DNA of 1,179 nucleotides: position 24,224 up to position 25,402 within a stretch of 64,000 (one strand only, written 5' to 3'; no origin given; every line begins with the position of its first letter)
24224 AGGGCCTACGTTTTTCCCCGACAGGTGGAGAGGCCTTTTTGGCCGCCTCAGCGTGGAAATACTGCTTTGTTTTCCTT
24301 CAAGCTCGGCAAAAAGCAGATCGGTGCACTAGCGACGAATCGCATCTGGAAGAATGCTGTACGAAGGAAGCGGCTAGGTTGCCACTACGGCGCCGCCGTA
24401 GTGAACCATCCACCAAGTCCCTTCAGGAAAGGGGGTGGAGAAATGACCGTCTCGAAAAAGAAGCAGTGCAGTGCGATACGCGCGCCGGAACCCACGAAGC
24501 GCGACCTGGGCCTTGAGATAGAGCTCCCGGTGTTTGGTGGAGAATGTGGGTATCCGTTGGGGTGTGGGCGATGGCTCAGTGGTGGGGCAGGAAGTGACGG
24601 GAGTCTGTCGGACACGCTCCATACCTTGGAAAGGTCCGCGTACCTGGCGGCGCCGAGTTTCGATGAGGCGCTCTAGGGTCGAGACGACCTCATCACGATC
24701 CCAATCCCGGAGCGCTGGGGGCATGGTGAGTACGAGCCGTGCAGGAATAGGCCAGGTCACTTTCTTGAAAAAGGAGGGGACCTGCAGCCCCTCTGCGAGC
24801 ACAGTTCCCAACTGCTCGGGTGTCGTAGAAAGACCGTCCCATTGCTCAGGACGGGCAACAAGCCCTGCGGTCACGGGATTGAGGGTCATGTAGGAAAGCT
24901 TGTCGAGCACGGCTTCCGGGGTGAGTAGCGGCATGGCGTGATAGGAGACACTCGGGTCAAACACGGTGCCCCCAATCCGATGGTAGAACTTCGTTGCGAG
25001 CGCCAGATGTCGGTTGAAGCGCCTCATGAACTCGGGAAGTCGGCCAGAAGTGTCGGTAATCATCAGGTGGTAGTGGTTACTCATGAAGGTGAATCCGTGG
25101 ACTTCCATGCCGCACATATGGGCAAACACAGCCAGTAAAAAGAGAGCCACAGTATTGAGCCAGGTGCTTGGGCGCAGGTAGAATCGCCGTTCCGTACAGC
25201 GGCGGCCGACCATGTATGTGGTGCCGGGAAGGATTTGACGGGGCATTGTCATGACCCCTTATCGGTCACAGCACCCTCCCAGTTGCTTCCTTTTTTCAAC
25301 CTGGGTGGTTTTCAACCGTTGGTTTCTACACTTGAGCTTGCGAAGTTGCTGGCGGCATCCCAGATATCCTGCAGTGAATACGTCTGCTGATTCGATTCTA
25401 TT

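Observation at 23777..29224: Dispersed 11-12 nt motif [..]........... clustered around a RAYT-like HUH transposase gene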

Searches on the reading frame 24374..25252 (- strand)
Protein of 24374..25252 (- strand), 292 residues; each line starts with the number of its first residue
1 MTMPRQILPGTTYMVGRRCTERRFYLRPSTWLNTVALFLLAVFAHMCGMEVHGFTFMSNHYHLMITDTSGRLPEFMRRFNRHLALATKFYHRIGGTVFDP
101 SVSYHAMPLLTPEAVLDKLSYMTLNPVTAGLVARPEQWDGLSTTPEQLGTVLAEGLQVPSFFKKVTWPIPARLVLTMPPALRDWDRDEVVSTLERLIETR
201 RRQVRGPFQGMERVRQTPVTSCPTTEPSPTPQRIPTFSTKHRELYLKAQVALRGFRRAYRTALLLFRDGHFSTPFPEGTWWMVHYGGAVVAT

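Call 9: search_protein_families(library=pfam, proteins=[window:24374-25252:-])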
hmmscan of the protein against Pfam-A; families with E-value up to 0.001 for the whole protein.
window:24374-25252:- (292 aa): 0 families

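Call 10: search_protein_families(library=ncbifam, proteins=[window:24374-25252:-], max_evalue=0.01)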
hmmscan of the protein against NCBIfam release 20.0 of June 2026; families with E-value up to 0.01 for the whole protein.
window:24374-25252:- (292 aa): 1 family
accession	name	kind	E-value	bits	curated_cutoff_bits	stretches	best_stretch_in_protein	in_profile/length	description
NF047646.1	REP_Tyr_transpos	equivalog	9.7e-09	35.3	80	1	5-138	4-143/146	REP-associated tyrosine transposase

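Call 11: find_encoding_contigs(protein=window:24374-25252:-, flank=10000, max_places=6)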
Protein window:24374-25252:- (292 aa): no gene with exactly this product is on record in the collection.

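Call 12: find_homologous_proteins(query=window:24374-25252:-)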
Query window:24374-25252:- (292 aa): 74 proteins with E <= 0.001 among 3069 candidates.
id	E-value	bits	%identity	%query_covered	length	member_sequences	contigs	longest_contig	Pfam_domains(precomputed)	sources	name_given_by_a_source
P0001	1.9e-196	669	100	99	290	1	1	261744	-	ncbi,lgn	-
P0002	2.3e-146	505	76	99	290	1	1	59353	-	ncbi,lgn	-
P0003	1.7e-142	492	73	99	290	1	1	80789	-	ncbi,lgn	-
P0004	2.1e-68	249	46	99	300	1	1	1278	-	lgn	-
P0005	4.3e-56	209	41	100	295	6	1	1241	-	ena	-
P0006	1.5e-52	197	41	100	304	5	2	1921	-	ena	-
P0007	3.7e-48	183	39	97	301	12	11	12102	-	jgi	jgi:putative transposase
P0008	7.3e-48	182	38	99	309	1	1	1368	-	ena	-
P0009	6.2e-47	179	40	97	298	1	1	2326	-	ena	-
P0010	1.4e-46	177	37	99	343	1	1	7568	-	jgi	jgi:hypothetical protein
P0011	2.4e-46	177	40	100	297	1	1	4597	-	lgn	-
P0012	3.4e-46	176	39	100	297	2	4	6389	-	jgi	jgi:putative transposase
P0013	9.6e-45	171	30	100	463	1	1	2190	-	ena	-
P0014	3.1e-44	170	38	97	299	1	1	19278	-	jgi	jgi:REP element-mobilizing transposase RayT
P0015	3.3e-44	170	38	100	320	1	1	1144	-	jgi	jgi:REP element-mobilizing transposase RayT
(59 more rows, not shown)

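Call 13: find_encoding_contigs(protein=P0001, flank=10000, max_places=4)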
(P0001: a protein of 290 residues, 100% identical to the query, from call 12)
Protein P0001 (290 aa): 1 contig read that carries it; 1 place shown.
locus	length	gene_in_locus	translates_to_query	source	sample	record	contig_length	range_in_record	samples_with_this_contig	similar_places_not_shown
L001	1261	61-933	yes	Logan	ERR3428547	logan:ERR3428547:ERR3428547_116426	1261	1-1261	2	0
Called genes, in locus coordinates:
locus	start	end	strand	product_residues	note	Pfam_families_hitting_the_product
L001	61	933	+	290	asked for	-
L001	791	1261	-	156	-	?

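Call 14: find_encoding_contigs(protein=P0002, flank=10000, max_places=4)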
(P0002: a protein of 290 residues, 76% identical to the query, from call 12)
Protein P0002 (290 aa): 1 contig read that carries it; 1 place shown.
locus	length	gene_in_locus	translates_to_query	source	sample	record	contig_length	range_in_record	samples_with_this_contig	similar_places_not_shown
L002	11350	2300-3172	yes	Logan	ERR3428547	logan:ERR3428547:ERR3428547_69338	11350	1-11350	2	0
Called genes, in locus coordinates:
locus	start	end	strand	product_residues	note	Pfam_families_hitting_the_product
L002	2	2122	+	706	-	?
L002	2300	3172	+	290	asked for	-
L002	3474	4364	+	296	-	PF06325:PrmA, PF13847:Methyltransf_31 (faint), PF05175:MTS, PF13649:Methyltransf_25 (weak)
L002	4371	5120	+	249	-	PF20260:PUA_4, PF04452:Methyltrans_RNA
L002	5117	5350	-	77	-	-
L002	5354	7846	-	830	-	PF02954:HTH_8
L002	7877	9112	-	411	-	PF01743:PolyA_pol, PF12627:PolyA_pol_RNAbd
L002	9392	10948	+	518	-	-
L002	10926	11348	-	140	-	?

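Call 15: find_encoding_contigs(protein=P0003, flank=10000, max_places=4)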
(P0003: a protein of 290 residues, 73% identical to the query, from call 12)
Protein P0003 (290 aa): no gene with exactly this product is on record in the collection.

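Call 22: find_related_loci(query=A2, collection=genome_contigs, flank=10000)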
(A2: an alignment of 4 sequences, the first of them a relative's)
Query A2 (290 aa) in genome_contigs; peptide patterns used: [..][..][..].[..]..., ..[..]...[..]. (x = any residue, [..] = any of these).
182 stretches matched a pattern; 89 encode a relative of the query (tblastn E <= 1e-3); the best 80 are kept; 80 distinct loci.
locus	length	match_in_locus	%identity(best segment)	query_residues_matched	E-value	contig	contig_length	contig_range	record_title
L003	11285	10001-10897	39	1-289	6e-50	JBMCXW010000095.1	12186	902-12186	MAG: Myxococcota bacterium isolate D5M12_5 NODE_2241_length_12186_cov_18.252906, whole genome shotgun sequence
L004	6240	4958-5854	37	2-290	4e-48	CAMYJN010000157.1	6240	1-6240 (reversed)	MAG: uncultured Polyangiaceae bacterium isolate FCS_Myxococcota_05 genome assembly, contig: NODE_4399_length_6240_cov_2.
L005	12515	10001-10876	34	2-288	4e-45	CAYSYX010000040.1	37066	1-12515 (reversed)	MAG TPA_asm: uncultured Polyangium sp. isolate SRP257259_co1_164 genome assembly, contig: NODE_1127_length_37066_cov_5.5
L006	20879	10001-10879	37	2-289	7e-45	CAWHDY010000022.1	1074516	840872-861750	MAG: uncultured delta proteobacterium isolate MFD00905.bin.2.211 genome assembly, contig: contig_8057, whole genome shot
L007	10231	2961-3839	35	2-289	1e-44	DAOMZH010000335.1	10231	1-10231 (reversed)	MAG TPA_asm: Polyangium sp. isolate AMR_MDS_5605 NODE_1285_length_10231_cov_7.042060, whole genome shotgun sequence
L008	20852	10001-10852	35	2-280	8e-44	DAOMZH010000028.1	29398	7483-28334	MAG TPA_asm: Polyangium sp. isolate AMR_MDS_5605 NODE_164_length_29398_cov_8.731384, whole genome shotgun sequence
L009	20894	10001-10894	34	1-289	1e-42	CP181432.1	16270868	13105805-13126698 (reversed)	Sorangium sp. So ce1128 chromosome, complete genome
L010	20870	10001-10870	35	2-289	9e-43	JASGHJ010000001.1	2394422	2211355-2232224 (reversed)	MAG: Anaeromyxobacteraceae bacterium isolate 5N017 JMF-2111-06-0005.ont.bin.17_0, whole genome shotgun sequence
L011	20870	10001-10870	36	2-289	2e-42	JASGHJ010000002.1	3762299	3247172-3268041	MAG: Anaeromyxobacteraceae bacterium isolate 5N017 JMF-2111-06-0005.ont.bin.17_1, whole genome shotgun sequence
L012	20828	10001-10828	34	2-280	1e-41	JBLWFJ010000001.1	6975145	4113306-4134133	Nannocystaceae bacterium ST9 contig_1_pilon, whole genome shotgun sequence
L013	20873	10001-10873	35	1-289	8e-41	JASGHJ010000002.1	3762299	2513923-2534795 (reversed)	MAG: Anaeromyxobacteraceae bacterium isolate 5N017 JMF-2111-06-0005.ont.bin.17_1, whole genome shotgun sequence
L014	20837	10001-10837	34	2-284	8e-41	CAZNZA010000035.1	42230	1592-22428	MAG TPA_asm: uncultured Polyangiaceae bacterium isolate SRP220891_co3_396 genome assembly, contig: NODE_812_length_42230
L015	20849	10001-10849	34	2-281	2e-40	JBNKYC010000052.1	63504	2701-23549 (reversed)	MAG: Polyangiaceae bacterium isolate D1D2.bin.32.orig k141_1243101, whole genome shotgun sequence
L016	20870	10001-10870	35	2-289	8e-40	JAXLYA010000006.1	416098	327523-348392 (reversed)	MAG: Anaeromyxobacter sp. isolate STL-MYX1 C1.7.fa-6, whole genome shotgun sequence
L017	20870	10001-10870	35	2-289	7e-40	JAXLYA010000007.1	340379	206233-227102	MAG: Anaeromyxobacter sp. isolate STL-MYX1 C1.7.fa-7, whole genome shotgun sequence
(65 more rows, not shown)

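Call 45: search_solved_structures(query=A1, max_evalue=1, show_alignments=2)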
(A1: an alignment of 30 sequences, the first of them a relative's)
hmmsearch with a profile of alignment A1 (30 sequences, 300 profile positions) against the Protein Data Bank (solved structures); distinct sequences matched with E-value up to 1: 13.
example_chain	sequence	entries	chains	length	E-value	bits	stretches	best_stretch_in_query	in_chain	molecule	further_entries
2xm3_A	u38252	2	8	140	0.00033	23.4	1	39-101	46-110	TRANSPOSASE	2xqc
2xo6_A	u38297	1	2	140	0.00033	23.4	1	39-101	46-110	TRANSPOSASE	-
2xma_A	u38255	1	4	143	0.00035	23.4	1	39-101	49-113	TRANSPOSASE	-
4er8_A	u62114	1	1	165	0.0007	22.4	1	34-139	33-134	TnpArep for protein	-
2f4f_A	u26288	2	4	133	0.0033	20.2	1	29-116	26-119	Transposase, putative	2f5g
2fyx_A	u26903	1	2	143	0.028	17.1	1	39-100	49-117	transposase, putative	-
2ec2_A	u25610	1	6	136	0.047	16.4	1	37-85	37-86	136aa long hypothetical transposase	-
9bh5_CF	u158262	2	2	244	0.36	13.4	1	226-271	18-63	Large ribosomal subunit protein uL30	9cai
6sbd_A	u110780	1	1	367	0.78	12.3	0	62-105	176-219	MstE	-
6sbe_A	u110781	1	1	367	0.78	12.3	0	62-105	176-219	MstE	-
6sbb_A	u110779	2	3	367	0.78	12.3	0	62-105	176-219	MstE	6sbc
6sbg_A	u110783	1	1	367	0.78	12.3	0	62-105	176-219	MstE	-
6sbf_A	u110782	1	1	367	0.79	12.3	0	62-105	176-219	MstE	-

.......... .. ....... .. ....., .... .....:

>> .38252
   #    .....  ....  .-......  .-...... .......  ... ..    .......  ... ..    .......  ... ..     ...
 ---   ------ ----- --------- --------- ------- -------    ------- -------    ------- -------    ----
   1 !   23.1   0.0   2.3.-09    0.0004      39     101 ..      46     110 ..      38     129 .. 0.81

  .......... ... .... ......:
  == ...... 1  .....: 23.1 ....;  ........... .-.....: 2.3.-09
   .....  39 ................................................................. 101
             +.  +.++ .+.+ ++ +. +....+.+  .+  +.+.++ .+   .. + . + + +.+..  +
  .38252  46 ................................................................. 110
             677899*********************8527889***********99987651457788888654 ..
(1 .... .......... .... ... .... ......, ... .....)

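Call 55: predict_structure(alignment_id=A1)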
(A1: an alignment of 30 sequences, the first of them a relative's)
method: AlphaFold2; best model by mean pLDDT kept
length: 290 residues; sequences in the alignment: 30
mean_pLDDT: 93.1   pTM: 0.90
mean pLDDT of the five models: 93.1, 92.7, 92.5, 92.1, 91.5
residues with pLDDT >= 90: 243; 70-90: 38; 50-70: 9; < 50: 0
segments of 3 or more residues with pLDDT < 50: none
pLDDT, mean of each block of 10 residues (from residue 1): 86 96 97 98 98 98 97 97 97 93 92 97 96 97 97 93 94 97 98 97 95 95 72 73 89 94 94 91 84
secondary structure, 60 per line:
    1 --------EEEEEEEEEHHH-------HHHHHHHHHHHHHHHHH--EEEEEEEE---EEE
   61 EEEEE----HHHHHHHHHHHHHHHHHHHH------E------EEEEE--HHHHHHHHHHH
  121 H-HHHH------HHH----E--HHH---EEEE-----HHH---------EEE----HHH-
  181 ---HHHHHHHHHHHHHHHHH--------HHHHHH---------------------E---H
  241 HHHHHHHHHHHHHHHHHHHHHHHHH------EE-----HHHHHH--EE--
elements in order: E9-17 H28-44 E47-54 E58-65 H70-89 E103-107 H110-121 H123-126 E149-152 E170-172 H184-200 H209-214 H240-265 H279-284

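Call 59: fold_search(model_id=the predicted structure, library=pdb)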
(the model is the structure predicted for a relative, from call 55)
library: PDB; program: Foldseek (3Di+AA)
matches with E <= 10: 1263; with E <= 0.001: 39
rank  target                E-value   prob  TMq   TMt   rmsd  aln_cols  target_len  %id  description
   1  4er8_A                5.7e-06  1.00  0.43  0.72   5.2       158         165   17  Structure of the REP associates tyrosine transposase bound to a REP hairpin (released 2012-08-15)
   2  2xma_B                3.8e-05  1.00  0.31  0.62   4.9       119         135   18  DEINOCOCCUS RADIODURANS ISDRA2 TRANSPOSASE RIGHT END DNA COMPLEX (released 2010-10-13)
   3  2xo6_A                3.8e-05  1.00  0.31  0.62   5.0       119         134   18  DEINOCOCCUS RADIODURANS ISDRA2 TRANSPOSASE Y132F MUTANT COMPLEXED WITH LEFT END RECOGNITION AND CLEAVAGE SITE (released 2010-10-13)
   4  2vjv_A                4.8e-05  1.00  0.32  0.69   4.4       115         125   13  Crystal structure of the IS608 transposase in complex with left end 26-mer DNA hairpin and a 6-mer DNA representing th (released 2008-02-19)
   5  2xqc_D                4.8e-05  1.00  0.31  0.63   4.9       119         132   18  DEINOCOCCUS RADIODURANS ISDRA2 TRANSPOSASE COMPLEXED WITH LEFT END RECOGNITION AND CLEAVAGE SITE AND ZN (released 2010-10-13)
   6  2xm3_A                5.8e-05  1.00  0.31  0.67   4.3       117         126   20  Deinococcus radiodurans ISDra2 Transposase Left end DNA complex (released 2010-10-13)
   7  2a6m_A                6.9e-05  1.00  0.29  0.59   6.5       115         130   11  Crystal Structure of the ISHp608 Transposase (released 2005-10-25)
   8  2vju_B                7.8e-05  1.00  0.32  0.65   4.1       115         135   13  Crystal structure of the IS608 transposase in complex with the complete Right end 35-mer DNA and manganese (released 2008-02-19)
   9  2xo6_D                8.8e-05  1.00  0.31  0.65   4.9       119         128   18  DEINOCOCCUS RADIODURANS ISDRA2 TRANSPOSASE Y132F MUTANT COMPLEXED WITH LEFT END RECOGNITION AND CLEAVAGE SITE (released 2010-10-13)
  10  2a6m_B                1.1e-04  1.00  0.32  0.58   6.9       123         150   12  Crystal Structure of the ISHp608 Transposase (released 2005-10-25)
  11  2xma_A                1.1e-04  1.00  0.31  0.61   4.9       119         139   18  DEINOCOCCUS RADIODURANS ISDRA2 TRANSPOSASE RIGHT END DNA COMPLEX (released 2010-10-13)
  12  2xma_E                1.1e-04  1.00  0.31  0.60   5.0       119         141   18  DEINOCOCCUS RADIODURANS ISDRA2 TRANSPOSASE RIGHT END DNA COMPLEX (released 2010-10-13)
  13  2a6o_A                1.2e-04  1.00  0.31  0.57   7.8       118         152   12  Crystal Structure of the ISHp608 Transposase in Complex with Stem-loop DNA (released 2005-10-25)
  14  7cv1_C                1.3e-04  1.00  0.33  0.38   4.5       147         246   12  Structure of human tRNAHis guanylyltransferase (Thg1) in the presence of human mitochondrial tRNAHis (released 2021-04-07)
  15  2vih_B                1.4e-04  1.00  0.31  0.65   4.2       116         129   16  CRYSTAL STRUCTURE OF THE IS608 TRANSPOSASE IN COMPLEX WITH Left END 26-MER DNA (released 2008-02-19)
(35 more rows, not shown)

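Call 62: list_cluster_members(proteins=[P0001, P0002, P0003, P0004])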
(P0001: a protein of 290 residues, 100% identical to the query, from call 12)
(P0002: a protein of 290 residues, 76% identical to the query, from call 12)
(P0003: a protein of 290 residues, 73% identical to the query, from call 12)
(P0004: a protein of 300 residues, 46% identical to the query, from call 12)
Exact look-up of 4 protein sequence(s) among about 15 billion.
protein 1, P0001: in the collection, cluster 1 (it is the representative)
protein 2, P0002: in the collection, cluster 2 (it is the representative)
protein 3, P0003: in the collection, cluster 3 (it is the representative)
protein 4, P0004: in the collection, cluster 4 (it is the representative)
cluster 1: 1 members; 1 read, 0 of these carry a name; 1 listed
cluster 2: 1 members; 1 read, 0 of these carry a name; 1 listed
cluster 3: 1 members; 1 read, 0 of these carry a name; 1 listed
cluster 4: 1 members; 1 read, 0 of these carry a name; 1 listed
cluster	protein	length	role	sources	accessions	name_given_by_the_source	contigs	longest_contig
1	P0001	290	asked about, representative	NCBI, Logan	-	-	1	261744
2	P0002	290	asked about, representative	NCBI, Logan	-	-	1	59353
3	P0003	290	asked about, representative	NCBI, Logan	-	-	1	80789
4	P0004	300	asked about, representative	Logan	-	-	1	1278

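Call 67: search_protein_families(library=pfam, alignment_id=A1, max_evalue=1)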
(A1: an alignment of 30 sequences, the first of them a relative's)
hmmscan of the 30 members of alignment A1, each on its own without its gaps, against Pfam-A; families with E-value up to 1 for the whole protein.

A. member 1, P0001 (290 aa): 1 family
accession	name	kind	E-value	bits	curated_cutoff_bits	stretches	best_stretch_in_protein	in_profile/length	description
PF01797.21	Y1_Tnp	-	0.11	13.1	23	1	37-80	31-75/121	Transposase IS200 like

B. families by the number of members that match (of 30 scanned): 6 families
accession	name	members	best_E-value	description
PF01797.21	Y1_Tnp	25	4.7e-05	Transposase IS200 like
PF10910.14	Phage_gene29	1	0.017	Phage gene 29 protein family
PF11982.13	DUF3483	1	0.029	Domain of unknown function (DUF3483)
PF07259.17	ProSAAS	1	0.037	ProSAAS precursor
PF12616.13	DUF3775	1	0.2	Protein of unknown function (DUF3775)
PF08077.16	Cm_res_leader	1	0.42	Chloramphenicol resistance gene leader peptide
